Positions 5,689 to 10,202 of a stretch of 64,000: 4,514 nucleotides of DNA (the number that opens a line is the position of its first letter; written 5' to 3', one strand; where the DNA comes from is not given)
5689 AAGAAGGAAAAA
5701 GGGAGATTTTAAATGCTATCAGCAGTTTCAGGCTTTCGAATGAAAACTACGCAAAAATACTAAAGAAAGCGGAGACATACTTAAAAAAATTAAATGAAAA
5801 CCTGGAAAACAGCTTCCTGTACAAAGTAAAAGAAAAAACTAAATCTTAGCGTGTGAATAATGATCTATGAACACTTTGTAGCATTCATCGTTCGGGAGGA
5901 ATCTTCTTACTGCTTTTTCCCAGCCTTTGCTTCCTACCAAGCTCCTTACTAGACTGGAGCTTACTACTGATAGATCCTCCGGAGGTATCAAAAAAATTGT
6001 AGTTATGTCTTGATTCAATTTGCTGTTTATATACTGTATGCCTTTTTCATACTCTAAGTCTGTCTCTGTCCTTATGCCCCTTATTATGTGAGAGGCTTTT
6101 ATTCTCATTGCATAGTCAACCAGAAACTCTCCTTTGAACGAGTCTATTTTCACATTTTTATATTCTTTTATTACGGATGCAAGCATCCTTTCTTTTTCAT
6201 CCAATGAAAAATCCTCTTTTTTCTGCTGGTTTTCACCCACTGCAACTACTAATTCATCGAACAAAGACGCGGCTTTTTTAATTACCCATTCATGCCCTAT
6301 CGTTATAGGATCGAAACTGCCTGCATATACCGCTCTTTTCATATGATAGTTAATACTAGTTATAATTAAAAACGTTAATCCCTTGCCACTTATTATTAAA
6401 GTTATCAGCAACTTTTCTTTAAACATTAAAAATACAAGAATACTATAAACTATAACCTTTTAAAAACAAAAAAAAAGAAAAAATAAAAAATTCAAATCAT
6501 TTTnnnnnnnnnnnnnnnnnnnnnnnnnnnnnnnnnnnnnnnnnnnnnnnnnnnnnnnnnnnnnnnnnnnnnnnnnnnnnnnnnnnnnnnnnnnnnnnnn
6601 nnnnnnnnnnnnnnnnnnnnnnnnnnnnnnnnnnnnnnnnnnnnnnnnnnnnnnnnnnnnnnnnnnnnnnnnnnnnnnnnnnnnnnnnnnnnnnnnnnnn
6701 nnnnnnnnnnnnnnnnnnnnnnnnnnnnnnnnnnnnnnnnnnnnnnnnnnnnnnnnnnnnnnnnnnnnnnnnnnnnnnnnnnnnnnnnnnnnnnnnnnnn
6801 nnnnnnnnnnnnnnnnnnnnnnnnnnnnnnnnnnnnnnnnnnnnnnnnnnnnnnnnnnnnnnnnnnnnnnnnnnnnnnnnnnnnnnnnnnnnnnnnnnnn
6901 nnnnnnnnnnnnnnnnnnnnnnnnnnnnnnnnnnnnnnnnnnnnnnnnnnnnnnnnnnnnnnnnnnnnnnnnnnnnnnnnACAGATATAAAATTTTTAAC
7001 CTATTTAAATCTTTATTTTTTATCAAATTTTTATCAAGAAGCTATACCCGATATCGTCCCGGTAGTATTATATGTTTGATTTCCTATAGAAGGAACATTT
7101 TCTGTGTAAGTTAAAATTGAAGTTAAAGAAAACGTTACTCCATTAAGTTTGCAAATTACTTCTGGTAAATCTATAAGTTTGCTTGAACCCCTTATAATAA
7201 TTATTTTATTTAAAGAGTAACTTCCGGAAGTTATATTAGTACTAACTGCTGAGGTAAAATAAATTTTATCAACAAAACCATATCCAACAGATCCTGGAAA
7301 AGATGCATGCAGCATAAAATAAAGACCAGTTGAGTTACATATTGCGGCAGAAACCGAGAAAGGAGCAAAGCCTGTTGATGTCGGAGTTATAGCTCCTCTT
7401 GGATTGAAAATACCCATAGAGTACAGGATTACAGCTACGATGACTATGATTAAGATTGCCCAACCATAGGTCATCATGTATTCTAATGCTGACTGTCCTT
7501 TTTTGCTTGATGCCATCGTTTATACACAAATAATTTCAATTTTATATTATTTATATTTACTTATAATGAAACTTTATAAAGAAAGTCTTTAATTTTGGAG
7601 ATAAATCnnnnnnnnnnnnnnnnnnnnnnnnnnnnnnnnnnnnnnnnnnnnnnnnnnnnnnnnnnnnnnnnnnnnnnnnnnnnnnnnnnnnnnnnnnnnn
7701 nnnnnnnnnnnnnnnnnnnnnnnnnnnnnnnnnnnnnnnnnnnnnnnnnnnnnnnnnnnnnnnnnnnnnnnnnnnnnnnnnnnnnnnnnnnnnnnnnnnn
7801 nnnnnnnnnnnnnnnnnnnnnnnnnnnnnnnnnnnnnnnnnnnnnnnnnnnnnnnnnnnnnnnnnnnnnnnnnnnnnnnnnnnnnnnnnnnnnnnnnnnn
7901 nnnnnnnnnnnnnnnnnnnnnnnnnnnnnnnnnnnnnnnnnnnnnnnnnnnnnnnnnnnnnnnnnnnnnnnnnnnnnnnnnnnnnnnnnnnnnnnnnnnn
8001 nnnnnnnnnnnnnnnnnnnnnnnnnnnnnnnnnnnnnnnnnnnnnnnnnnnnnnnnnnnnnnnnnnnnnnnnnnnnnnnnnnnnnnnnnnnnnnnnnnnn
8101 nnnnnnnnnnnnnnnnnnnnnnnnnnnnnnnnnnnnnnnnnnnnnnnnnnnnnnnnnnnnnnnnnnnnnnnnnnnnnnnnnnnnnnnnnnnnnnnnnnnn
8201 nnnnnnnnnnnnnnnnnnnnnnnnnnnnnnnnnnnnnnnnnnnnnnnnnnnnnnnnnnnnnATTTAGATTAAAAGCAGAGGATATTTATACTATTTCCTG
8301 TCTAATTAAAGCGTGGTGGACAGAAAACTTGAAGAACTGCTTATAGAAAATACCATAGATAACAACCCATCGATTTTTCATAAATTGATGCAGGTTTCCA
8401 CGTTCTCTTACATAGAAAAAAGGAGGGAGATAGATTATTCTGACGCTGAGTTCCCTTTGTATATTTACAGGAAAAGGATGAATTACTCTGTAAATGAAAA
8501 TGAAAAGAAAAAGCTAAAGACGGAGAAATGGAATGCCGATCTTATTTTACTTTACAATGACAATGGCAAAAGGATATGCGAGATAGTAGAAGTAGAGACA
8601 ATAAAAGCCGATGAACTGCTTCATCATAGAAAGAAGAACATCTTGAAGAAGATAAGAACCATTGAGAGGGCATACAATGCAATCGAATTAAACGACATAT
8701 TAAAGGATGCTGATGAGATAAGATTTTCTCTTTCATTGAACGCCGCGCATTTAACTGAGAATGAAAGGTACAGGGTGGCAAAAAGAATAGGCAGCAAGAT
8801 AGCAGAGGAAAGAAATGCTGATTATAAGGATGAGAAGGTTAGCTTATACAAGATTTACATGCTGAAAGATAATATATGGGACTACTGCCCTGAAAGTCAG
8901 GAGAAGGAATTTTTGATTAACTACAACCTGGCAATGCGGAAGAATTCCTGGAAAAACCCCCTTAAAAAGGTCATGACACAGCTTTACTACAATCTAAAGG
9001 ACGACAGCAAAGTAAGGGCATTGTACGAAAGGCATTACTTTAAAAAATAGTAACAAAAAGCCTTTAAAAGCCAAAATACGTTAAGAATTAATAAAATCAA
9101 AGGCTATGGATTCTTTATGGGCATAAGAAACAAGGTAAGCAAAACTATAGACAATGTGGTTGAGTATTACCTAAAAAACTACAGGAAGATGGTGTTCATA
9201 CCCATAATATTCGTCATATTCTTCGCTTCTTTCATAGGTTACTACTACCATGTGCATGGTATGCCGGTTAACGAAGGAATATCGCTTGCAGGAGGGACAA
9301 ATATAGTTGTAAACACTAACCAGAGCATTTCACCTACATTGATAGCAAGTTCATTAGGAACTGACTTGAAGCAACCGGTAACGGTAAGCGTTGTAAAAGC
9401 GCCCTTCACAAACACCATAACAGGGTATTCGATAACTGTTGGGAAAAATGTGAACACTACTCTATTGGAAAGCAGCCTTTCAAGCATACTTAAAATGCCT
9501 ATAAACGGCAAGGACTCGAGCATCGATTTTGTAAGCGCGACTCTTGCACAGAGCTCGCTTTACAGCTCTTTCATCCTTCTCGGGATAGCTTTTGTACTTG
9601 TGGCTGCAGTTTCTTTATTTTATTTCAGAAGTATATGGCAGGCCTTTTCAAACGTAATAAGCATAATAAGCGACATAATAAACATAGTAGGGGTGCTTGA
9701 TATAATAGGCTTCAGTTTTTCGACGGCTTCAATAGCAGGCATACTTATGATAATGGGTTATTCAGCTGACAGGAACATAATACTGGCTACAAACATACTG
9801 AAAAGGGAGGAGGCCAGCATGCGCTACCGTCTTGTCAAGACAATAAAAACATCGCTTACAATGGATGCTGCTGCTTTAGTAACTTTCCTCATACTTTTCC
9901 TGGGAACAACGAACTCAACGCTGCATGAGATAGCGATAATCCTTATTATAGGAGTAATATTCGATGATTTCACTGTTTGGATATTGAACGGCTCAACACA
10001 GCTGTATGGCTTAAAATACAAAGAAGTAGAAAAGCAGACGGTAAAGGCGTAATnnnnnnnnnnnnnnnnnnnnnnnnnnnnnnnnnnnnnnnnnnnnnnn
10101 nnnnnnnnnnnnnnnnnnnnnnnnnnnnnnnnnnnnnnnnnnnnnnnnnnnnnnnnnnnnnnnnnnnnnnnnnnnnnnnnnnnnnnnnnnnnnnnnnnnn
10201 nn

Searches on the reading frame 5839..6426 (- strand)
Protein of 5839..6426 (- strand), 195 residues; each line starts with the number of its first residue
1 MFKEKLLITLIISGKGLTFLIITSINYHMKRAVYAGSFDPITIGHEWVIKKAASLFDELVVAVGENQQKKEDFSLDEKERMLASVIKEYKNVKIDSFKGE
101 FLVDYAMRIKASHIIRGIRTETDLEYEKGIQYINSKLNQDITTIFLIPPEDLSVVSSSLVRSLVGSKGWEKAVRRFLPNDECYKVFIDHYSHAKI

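Call 36: search_protein_families(library=pfam, proteins=[window:5839-6426:-], max_evalue=0.001)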
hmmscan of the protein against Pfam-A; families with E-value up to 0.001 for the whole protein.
window:5839-6426:- (195 aa): 2 families
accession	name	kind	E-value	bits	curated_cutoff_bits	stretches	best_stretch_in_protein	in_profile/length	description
PF01467.32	CTP_transf_like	-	4.3e-16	59.8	21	1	33-161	1-131/133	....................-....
PF08218.17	Citrate_ly_lig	-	3e-06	27.5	20.9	1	39-107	9-74/182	Citrate lyase ligase C-terminal domain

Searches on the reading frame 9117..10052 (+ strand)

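Call 18: search_protein_families(library=pfam, proteins=[window:9117-10052:+], max_evalue=0.001)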
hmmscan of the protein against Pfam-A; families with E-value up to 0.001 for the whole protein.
window:9117-10052:+ (311 aa): 1 family
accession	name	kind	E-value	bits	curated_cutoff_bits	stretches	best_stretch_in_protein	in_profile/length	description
PF02355.23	SecD_SecF_C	-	2.3e-17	63.4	20.5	1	132-291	14-179/189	Protein export membrane protein SecD/SecF, C-terminal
